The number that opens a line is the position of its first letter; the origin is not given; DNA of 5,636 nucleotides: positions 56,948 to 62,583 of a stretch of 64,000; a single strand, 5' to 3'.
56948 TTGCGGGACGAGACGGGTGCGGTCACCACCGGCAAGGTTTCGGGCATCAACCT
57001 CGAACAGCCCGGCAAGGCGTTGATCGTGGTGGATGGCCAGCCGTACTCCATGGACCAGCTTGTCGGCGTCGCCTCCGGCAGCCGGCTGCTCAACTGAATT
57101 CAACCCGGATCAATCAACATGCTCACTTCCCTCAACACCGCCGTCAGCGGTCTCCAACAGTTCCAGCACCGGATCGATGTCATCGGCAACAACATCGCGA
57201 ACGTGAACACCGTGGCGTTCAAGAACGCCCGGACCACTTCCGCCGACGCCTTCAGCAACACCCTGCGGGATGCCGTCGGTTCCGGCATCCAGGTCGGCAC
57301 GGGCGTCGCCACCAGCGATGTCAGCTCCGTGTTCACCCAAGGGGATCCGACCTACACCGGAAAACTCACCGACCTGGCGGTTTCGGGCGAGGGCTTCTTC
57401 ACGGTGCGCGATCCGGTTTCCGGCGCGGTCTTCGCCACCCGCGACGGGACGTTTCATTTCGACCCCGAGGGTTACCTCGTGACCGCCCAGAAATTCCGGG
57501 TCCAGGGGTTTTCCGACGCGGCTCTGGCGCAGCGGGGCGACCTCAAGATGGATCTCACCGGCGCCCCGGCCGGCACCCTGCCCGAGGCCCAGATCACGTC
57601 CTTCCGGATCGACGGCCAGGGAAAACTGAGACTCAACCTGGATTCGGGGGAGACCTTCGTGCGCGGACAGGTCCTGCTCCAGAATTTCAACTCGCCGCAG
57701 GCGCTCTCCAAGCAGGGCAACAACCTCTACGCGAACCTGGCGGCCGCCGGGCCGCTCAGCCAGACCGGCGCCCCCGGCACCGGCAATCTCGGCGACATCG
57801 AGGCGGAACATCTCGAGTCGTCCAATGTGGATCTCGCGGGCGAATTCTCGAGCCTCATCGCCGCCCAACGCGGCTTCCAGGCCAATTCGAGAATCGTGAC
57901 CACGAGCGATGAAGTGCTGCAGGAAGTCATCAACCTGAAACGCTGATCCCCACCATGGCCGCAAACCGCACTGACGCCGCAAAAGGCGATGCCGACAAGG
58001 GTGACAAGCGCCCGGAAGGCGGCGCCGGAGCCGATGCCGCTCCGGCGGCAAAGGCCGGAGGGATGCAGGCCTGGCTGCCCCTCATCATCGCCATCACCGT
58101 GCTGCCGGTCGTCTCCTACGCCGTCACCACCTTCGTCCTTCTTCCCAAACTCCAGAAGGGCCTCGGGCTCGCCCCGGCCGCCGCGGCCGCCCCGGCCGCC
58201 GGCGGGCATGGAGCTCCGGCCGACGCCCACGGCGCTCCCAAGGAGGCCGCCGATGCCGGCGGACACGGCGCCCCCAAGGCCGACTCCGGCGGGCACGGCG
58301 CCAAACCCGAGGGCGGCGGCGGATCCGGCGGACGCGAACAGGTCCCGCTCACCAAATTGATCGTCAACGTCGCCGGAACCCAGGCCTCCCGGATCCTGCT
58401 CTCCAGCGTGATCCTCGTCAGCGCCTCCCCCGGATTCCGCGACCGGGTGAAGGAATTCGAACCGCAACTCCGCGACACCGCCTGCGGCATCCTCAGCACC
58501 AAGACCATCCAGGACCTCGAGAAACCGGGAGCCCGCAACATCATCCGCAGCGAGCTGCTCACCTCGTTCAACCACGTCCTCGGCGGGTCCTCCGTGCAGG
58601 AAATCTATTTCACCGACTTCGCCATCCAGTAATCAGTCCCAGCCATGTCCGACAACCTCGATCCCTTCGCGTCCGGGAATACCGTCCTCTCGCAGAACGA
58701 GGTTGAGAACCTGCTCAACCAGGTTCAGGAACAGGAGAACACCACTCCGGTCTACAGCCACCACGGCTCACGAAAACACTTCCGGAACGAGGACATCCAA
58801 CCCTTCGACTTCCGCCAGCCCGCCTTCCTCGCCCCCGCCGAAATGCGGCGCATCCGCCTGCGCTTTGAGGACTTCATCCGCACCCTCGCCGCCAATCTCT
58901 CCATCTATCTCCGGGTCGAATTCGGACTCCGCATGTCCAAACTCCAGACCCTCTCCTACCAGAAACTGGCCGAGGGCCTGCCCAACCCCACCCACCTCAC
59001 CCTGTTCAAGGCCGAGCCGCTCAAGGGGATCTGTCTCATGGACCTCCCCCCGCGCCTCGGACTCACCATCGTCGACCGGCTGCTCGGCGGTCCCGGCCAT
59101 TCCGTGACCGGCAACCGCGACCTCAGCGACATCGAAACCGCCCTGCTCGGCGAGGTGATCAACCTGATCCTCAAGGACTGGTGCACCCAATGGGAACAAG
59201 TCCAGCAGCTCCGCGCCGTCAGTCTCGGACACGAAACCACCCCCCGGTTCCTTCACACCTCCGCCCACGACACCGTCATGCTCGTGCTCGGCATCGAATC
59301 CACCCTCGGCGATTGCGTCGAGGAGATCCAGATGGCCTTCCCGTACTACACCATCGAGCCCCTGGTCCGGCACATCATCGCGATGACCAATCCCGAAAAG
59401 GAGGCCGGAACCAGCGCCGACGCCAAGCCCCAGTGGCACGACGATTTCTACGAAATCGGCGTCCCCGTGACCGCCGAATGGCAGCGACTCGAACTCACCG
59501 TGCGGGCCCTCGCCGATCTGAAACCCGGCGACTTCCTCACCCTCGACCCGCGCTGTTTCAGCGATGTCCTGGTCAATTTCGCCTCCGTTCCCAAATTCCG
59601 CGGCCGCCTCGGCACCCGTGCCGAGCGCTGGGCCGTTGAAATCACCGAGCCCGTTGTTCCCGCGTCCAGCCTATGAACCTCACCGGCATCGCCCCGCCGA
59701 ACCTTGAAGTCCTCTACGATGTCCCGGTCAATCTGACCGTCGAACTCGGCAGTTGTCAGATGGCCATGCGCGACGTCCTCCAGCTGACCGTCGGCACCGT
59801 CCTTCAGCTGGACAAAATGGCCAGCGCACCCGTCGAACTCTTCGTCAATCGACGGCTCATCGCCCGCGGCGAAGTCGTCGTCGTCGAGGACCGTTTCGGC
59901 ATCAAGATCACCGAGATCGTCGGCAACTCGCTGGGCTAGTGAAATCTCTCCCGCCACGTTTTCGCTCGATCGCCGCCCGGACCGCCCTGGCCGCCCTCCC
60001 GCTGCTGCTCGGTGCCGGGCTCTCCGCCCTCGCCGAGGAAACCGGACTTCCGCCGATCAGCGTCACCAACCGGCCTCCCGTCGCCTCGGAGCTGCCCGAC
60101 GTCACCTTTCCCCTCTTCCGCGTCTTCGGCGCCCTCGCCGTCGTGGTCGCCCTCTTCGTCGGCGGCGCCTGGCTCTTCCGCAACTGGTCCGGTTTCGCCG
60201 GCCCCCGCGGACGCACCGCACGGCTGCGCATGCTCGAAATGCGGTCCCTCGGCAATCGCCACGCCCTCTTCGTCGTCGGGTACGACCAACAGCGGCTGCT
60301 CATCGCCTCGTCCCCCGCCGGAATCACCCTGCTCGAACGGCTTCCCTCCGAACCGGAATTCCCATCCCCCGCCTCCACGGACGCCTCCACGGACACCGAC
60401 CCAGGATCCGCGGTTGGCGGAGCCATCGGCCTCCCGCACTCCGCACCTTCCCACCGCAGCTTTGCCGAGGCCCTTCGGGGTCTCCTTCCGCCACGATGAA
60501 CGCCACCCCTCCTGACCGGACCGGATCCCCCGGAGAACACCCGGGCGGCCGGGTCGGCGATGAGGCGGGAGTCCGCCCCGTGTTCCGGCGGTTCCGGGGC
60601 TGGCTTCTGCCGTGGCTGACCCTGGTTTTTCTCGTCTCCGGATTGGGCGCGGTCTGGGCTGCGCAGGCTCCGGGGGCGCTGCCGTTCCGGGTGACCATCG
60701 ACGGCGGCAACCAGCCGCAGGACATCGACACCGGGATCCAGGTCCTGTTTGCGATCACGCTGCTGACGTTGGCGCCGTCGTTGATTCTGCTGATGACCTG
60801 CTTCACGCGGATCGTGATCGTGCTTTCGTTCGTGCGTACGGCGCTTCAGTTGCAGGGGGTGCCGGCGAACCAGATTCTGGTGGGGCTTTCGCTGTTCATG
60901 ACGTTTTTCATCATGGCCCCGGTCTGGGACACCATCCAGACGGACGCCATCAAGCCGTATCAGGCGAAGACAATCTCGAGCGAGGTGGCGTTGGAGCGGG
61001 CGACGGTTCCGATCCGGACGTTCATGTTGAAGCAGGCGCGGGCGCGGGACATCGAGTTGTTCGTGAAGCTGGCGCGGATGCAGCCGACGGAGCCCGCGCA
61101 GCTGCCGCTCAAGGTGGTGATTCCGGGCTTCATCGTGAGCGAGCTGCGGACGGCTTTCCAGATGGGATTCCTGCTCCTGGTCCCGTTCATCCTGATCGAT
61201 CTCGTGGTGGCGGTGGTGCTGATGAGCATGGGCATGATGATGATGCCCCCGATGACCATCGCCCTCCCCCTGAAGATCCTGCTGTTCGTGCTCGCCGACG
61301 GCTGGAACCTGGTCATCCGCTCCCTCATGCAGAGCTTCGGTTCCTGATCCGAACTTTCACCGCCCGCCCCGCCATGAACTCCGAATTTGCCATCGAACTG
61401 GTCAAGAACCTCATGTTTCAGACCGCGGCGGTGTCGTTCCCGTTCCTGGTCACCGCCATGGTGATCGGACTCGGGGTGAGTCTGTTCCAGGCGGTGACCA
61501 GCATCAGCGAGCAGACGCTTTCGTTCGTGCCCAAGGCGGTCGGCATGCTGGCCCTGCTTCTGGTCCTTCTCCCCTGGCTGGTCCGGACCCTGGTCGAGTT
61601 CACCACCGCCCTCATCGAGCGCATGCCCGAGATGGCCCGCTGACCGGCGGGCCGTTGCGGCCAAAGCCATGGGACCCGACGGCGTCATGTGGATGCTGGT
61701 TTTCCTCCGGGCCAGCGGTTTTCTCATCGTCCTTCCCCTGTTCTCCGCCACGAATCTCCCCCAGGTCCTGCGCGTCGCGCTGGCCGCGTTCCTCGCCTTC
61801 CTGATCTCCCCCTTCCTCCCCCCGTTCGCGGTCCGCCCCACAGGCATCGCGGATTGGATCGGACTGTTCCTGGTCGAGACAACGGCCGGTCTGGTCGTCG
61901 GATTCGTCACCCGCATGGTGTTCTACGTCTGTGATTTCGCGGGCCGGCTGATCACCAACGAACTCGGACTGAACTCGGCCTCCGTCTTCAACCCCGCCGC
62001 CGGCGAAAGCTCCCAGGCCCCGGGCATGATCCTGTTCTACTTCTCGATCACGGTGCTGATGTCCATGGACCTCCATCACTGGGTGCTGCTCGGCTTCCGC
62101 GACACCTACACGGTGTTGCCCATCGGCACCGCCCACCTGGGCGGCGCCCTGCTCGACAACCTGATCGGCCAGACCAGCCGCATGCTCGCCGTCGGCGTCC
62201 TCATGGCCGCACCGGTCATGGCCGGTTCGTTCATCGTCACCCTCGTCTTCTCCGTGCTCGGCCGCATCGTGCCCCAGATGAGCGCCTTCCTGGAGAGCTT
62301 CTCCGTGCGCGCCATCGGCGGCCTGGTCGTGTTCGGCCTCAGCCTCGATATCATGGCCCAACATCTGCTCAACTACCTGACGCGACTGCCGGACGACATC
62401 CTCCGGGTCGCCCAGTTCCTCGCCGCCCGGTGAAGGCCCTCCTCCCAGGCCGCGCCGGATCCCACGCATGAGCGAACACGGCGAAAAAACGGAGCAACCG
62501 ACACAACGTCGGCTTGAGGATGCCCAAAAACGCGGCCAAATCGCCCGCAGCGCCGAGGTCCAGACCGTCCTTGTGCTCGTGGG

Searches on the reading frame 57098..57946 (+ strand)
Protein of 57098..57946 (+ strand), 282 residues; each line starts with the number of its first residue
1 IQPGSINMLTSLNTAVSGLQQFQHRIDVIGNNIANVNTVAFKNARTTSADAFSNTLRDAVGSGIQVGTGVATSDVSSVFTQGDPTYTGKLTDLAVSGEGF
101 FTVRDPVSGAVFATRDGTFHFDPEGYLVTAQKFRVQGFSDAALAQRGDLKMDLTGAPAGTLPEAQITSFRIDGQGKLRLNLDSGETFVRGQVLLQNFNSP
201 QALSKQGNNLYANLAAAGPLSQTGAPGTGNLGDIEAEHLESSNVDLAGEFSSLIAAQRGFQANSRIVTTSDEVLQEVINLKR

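Call 60: search_protein_families(library=pfam, proteins=[window:57098-57946:+], max_evalue=0.001)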
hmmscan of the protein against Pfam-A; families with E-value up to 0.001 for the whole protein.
window:57098-57946:+ (282 aa): 3 families
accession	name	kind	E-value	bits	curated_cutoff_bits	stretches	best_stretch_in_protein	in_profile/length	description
PF06429.18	Flg_bbr_C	-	2.4e-15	56.2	23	1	237-280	3-46/46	Flagellar basal body rod FlgEFG protein C-terminal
PF22692.1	LlgE_F_G_D1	-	5.7e-12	46.1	27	1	94-177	1-62/64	Flagellar hook protein FlgE/F/G D1 domain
PF00460.25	Flg_bb_rod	-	1e-11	45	20.7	1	12-42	1-31/31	Flagella basal body rod protein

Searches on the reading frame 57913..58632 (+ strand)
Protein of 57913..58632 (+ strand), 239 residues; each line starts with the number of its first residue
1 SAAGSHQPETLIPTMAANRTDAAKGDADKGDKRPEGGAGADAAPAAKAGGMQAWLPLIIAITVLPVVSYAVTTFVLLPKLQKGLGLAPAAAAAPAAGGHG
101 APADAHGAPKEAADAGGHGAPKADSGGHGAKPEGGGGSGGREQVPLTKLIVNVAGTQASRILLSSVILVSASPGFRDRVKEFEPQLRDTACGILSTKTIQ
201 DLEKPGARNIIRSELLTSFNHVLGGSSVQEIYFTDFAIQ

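Call 62: search_protein_families(library=pfam, proteins=[window:57913-58632:+], max_evalue=0.001)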
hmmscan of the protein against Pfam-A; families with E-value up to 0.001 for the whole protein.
window:57913-58632:+ (239 aa): 1 family
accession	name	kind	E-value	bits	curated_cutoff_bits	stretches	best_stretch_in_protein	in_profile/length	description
PF03748.19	FliL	-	1.7e-14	54.6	24.6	1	144-239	2-103/103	Flagellar basal body-associated protein FliL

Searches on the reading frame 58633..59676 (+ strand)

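Call 62: search_protein_families(library=pfam, proteins=[window:58633-59676:+], max_evalue=0.001)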
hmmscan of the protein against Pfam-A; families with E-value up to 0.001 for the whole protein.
window:58633-59676:+ (347 aa): 2 families
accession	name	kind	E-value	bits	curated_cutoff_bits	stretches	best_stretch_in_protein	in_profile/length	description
PF02154.20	FliM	-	4.3e-33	115.3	27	1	58-246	1-190/192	Flagellar motor switch protein FliM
PF01052.25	FliMN_C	-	1.9e-14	53.8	23.8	1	273-341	4-72/73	Type III flagellar switch regulator (C-ring) FliN C-term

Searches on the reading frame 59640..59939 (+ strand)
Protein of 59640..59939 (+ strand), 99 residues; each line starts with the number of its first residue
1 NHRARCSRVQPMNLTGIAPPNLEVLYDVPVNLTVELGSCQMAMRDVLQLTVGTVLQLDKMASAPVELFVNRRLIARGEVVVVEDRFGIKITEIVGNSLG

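Call 62: search_protein_families(library=pfam, proteins=[window:59640-59939:+], max_evalue=0.001)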
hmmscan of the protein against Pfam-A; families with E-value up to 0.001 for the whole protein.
window:59640-59939:+ (99 aa): 1 family
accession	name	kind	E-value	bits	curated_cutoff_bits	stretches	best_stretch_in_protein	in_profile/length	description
PF01052.25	FliMN_C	-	6.7e-25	87.3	23.8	1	25-94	3-72/73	Type III flagellar switch regulator (C-ring) FliN C-term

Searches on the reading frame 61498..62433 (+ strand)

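Call 62: search_protein_families(library=pfam, proteins=[window:61498-62433:+], max_evalue=0.001)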
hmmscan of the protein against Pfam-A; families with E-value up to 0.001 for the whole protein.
window:61498-62433:+ (311 aa): 1 family
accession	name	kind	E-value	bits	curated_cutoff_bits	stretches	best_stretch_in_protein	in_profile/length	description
PF01311.25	Bac_export_1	-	9.8e-49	166.4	27.8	1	64-295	3-228/230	Bacterial export proteins, family 1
